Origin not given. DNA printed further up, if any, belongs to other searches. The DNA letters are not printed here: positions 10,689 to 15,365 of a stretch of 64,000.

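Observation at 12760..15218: Six tandem PA14 domains with two 100%-identical ~150-bp nucleotide cores repeated at an exact 840-bp offset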

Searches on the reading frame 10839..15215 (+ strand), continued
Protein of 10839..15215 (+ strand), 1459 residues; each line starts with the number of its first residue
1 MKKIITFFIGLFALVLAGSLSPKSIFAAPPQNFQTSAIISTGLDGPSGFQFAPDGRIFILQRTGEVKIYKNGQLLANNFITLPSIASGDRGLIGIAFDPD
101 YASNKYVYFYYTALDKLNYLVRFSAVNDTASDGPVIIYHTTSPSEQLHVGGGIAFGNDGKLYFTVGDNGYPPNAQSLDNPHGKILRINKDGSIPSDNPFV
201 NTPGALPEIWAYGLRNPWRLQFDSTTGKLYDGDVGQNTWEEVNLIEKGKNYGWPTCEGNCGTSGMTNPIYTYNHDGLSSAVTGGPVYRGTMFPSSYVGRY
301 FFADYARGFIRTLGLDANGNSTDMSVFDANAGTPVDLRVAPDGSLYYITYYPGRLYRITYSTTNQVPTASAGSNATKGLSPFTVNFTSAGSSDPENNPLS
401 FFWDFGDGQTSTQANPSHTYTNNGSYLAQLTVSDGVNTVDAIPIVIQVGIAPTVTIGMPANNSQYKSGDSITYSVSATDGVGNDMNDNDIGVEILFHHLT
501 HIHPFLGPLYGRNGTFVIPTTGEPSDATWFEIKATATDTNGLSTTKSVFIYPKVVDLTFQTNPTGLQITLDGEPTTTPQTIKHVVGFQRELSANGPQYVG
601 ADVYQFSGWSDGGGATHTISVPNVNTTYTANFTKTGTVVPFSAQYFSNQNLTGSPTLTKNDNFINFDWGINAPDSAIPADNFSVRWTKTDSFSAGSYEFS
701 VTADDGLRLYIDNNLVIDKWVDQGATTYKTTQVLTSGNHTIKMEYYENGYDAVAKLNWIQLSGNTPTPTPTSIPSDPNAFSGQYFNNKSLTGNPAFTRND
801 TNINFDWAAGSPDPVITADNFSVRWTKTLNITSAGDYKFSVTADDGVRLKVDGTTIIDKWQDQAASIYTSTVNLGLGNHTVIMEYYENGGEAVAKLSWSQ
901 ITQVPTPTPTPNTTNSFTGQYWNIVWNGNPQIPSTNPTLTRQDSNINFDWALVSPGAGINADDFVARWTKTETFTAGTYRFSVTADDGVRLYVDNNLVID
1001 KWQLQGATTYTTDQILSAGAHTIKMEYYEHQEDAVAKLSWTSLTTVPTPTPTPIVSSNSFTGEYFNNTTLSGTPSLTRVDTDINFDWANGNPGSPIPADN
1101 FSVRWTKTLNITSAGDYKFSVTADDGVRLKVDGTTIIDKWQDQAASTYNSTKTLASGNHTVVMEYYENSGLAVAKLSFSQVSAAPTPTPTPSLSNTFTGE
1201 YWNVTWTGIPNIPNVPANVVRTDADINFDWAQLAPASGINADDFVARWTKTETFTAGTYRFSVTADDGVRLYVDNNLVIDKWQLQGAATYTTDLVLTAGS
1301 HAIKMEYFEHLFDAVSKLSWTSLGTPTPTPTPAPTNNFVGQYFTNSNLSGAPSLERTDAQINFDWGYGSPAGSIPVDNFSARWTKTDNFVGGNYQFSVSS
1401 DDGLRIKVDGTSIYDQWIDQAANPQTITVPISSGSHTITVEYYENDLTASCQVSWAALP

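Call 15: find_encoding_contigs(protein=P0001, flank=3000, max_places=5)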
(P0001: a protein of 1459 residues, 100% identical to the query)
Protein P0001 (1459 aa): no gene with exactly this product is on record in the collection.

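Call 16: find_encoding_contigs(protein=P0002, flank=6000, max_places=3)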
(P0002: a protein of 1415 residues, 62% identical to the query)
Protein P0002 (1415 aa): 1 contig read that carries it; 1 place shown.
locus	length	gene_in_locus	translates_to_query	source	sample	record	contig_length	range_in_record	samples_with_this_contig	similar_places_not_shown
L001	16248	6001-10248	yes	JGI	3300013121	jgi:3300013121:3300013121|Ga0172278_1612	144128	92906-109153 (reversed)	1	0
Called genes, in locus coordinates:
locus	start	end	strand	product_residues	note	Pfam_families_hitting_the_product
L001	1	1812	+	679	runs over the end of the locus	-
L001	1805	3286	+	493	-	PF00535:Glycos_transf_2, PF13641:Glyco_tranf_2_3, PF13506:Glyco_transf_21, PF13632:Glyco_trans_2_3, PF03552:Cellulose_synt (weak)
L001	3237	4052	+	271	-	PF00364:Biotin_lipoyl (faint), PF25917:BSH_RND, PF25919:BSH_CusB, PF25973:BSH_CzcB, PF25984:BSH_YknX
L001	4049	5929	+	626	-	PF17652:Glyco_hydro81C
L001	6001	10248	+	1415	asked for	PF07995:GSDH, PF00801:PKD, PF18911:PKD_4, PF22352:K319L-like_PKD (faint), PF07691:PA14, PF16841:CBM60 (faint), PF17996:CE2_N (faint), PF07691:PA14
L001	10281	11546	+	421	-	-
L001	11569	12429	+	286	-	PF00041:fn3 (weak)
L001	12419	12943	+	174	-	PF04203:Sortase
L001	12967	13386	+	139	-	-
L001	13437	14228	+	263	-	-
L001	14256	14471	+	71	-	PF10055:DUF2292 (faint)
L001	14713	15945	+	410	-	-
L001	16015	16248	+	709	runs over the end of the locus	-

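Call 18: find_related_loci(query=window:10839-15215:+, collection=genome_contigs, flank=6000)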
Query window:10839-15215:+ (1459 aa) in genome_contigs; peptide patterns used: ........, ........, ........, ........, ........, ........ (x = any residue, [..] = any of these).
600 stretches matched a pattern (row limit reached: there are more); 593 encode a relative of the query (tblastn E <= 1e-3); the best 80 are kept; 80 distinct loci.
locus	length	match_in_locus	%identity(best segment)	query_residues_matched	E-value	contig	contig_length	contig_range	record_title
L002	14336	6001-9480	34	632-1458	8e-144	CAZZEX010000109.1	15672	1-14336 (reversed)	MAG TPA_asm: uncultured Anaerolineales bacterium isolate SRP214966_co5_324 genome assembly, contig: NODE_3234_length_156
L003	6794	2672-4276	44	638-1459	7e-130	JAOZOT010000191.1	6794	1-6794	MAG: Anaerolineae bacterium isolate GMC4.maxbin2.235_sub GMC4_19857_length_6794_cov_22.558391, whole genome shotgun sequ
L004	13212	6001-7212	45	641-1459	5e-108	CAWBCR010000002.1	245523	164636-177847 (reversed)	MAG: uncultured Chloroflexia bacterium isolate MFD02416.bin.2.250 genome assembly, contig: contig_103464, whole genome s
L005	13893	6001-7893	36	30-634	2e-95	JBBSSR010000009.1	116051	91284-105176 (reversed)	MAG: Flavobacteriales bacterium isolate SVL1_sbin.72 SVL1_sbin.72_K_424242_L_116051_cov_58.1176, whole genome shotgun se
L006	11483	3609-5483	35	643-1457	8e-88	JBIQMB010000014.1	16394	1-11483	MAG: Chitinophagaceae bacterium isolate mag.52g NODE_2217_length_16394, whole genome shotgun sequence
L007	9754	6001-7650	40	598-1458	2e-109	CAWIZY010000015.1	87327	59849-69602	MAG: uncultured Gammaproteobacteria bacterium isolate MFD03804.bin.1.213 genome assembly, contig: contig_36650, whole ge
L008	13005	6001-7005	40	3-306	2e-57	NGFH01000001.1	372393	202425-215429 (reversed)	MAG: Bacteroidetes bacterium 2013_40CM_41_45 2013_40cm_scaffold_4, whole genome shotgun sequence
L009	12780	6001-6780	42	641-1455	8e-56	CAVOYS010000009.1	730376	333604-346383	MAG: uncultured Chloroflexia bacterium isolate MFD09779.bin.2.144 genome assembly, contig: contig_54231, whole genome sh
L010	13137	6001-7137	37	4-361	1e-55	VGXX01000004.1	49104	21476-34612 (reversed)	MAG: Planctomycetota bacterium isolate M_DeepCast_100m_m2_243 M_DeepCast_100m_m2_243_Ga0194119_10001159, whole genome sh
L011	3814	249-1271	41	39-359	1e-54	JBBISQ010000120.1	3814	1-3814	MAG: Candidatus Fraserbacteria bacterium isolate CYF170214_bin_377 NODE_20932_length_3814_cov_49.3569, whole genome shot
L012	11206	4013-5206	36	1-382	2e-53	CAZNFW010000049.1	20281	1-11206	MAG TPA_asm: uncultured Melioribacter sp. isolate binchicken_co30_13 genome assembly, contig: NODE_1987_length_20281_cov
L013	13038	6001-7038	40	38-359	7e-53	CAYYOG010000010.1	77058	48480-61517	MAG TPA_asm: uncultured Thermotogae bacterium isolate binchicken_co40_63 genome assembly, contig: NODE_335_length_77058_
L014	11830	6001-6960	37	32-349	4e-53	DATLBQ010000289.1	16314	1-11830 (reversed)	MAG TPA_asm: Pyrinomonadaceae bacterium isolate SMAG_U14302 k141_470968, whole genome shotgun sequence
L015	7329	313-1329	39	3-313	5e-53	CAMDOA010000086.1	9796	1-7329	MAG: Chitinophaga pinensis isolate TrH-25oct19-14 genome assembly, contig: TrH-25oct19-C14219, whole genome shotgun sequ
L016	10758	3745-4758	40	3-313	2e-52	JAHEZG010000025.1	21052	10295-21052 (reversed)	MAG: Chitinophagaceae bacterium isolate nzgw146 NODE_1446_length_21053_cov_2.587235, whole genome shotgun sequence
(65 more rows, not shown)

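Call 26: find_encoding_contigs(protein=P0004, flank=3000, max_places=2)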
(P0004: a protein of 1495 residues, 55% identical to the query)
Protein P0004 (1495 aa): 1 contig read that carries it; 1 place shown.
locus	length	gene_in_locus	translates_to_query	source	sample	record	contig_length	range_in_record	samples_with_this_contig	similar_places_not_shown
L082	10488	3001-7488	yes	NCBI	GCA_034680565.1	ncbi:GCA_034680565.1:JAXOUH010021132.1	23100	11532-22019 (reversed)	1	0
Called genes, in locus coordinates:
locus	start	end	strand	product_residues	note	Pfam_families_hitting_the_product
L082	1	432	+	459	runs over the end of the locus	PF13641:Glyco_tranf_2_3, PF13632:Glyco_trans_2_3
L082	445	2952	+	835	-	PF01270:Glyco_hydro_8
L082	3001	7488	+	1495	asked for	PF07995:GSDH, PF00801:PKD, PF18911:PKD_4, PF07691:PA14, PF17996:CE2_N (faint), PF07691:PA14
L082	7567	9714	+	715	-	PF00009:GTP_EFTU, PF22042:EF-G_D2, PF03144:GTP_EFTU_D2, PF14492:EFG_III, PF16658:RF3_C (weak), PF03764:EFG_IV, PF00679:EFG_C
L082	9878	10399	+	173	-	PF00293:NUDIX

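Call 30: list_cluster_members(proteins=[P0001, P0004])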
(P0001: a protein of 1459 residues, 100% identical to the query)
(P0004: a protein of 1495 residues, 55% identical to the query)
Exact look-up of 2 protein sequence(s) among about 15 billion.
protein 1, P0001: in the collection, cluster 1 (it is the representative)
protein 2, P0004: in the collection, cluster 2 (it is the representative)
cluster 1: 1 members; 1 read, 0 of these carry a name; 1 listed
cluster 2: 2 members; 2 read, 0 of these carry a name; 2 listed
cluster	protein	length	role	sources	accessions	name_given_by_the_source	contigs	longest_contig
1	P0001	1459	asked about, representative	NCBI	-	-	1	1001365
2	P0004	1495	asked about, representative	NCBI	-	-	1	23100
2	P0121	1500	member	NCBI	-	-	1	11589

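Call 38: find_encoding_contigs(protein=P0034, flank=2000, max_places=2)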
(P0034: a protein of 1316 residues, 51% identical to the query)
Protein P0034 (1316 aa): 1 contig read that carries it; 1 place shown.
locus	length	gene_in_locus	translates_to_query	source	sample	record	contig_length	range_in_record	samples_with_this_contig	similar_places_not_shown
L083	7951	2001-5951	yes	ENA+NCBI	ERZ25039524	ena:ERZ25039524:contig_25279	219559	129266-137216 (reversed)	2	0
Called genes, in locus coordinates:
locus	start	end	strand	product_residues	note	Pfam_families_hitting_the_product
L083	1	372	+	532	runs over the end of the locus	PF00535:Glycos_transf_2, PF13641:Glyco_tranf_2_3, PF13632:Glyco_trans_2_3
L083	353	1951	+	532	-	-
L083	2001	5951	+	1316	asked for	PF07995:GSDH, PF00801:PKD, PF18911:PKD_4, PF22352:K319L-like_PKD (faint), PF07691:PA14, PF17996:CE2_N (faint), PF07691:PA14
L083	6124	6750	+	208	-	-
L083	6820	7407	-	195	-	PF01625:PMSR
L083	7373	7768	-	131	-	PF01641:SelR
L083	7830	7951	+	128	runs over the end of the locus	PF00072:Response_reg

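Call 39: find_encoding_contigs(protein=P0056, flank=2000, max_places=2)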
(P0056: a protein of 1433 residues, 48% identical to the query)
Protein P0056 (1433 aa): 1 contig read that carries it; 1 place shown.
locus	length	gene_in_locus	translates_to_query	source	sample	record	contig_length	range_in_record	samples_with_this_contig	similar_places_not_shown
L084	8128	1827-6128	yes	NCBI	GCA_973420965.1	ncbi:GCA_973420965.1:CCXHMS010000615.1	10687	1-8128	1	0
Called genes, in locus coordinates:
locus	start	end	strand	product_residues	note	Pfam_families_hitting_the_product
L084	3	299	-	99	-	?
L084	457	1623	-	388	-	PF01757:Acyl_transf_3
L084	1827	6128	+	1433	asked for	PF07995:GSDH, PF00801:PKD, PF18911:PKD_4, PF07691:PA14, PF17996:CE2_N (faint), PF07691:PA14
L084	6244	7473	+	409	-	PF08421:Methyltransf_13, PF13489:Methyltransf_23, PF08242:Methyltransf_12 (weak), PF08484:Methyltransf_14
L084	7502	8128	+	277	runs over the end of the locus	-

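Call 40: find_encoding_contigs(protein=P0023, flank=2000, max_places=2)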
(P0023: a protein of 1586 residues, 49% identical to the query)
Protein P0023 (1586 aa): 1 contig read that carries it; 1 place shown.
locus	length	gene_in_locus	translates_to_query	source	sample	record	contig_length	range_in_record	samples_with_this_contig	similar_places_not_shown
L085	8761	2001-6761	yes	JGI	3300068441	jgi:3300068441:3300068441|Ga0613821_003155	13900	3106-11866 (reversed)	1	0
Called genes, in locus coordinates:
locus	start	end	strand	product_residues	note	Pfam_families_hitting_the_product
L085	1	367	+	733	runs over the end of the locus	PF00535:Glycos_transf_2, PF10111:Glyco_tranf_2_2 (faint), PF13506:Glyco_transf_21 (faint), PF13641:Glyco_tranf_2_3, PF00535:Glycos_transf_2, PF13632:Glyco_trans_2_3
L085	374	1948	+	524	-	PF13231:PMT_2 (weak)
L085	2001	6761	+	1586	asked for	PF07995:GSDH, PF00801:PKD, PF18911:PKD_4, PF22352:K319L-like_PKD (faint), PF07691:PA14, PF17996:CE2_N (faint), PF07691:PA14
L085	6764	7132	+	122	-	-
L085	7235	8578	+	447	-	PF00753:Lactamase_B, PF23023:Anti-Pycsar_Apyc1, PF16661:Lactamase_B_6, PF12706:Lactamase_B_2 (weak), PF10996:Beta-Casp, PF07521:RMMBL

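Call 41: find_encoding_contigs(protein=P0096, flank=2000, max_places=2)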
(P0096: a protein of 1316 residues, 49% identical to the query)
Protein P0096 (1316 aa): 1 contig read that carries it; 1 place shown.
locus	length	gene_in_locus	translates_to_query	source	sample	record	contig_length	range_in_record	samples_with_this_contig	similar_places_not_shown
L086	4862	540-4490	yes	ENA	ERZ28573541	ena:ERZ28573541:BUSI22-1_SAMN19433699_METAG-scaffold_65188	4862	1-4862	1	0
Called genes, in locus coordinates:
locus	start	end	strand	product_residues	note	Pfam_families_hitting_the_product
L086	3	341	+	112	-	?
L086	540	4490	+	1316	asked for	PF07995:GSDH, PF00801:PKD, PF18911:PKD_4, PF22352:K319L-like_PKD (faint), PF07691:PA14, PF17996:CE2_N (faint), PF07691:PA14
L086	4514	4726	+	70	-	-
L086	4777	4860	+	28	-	?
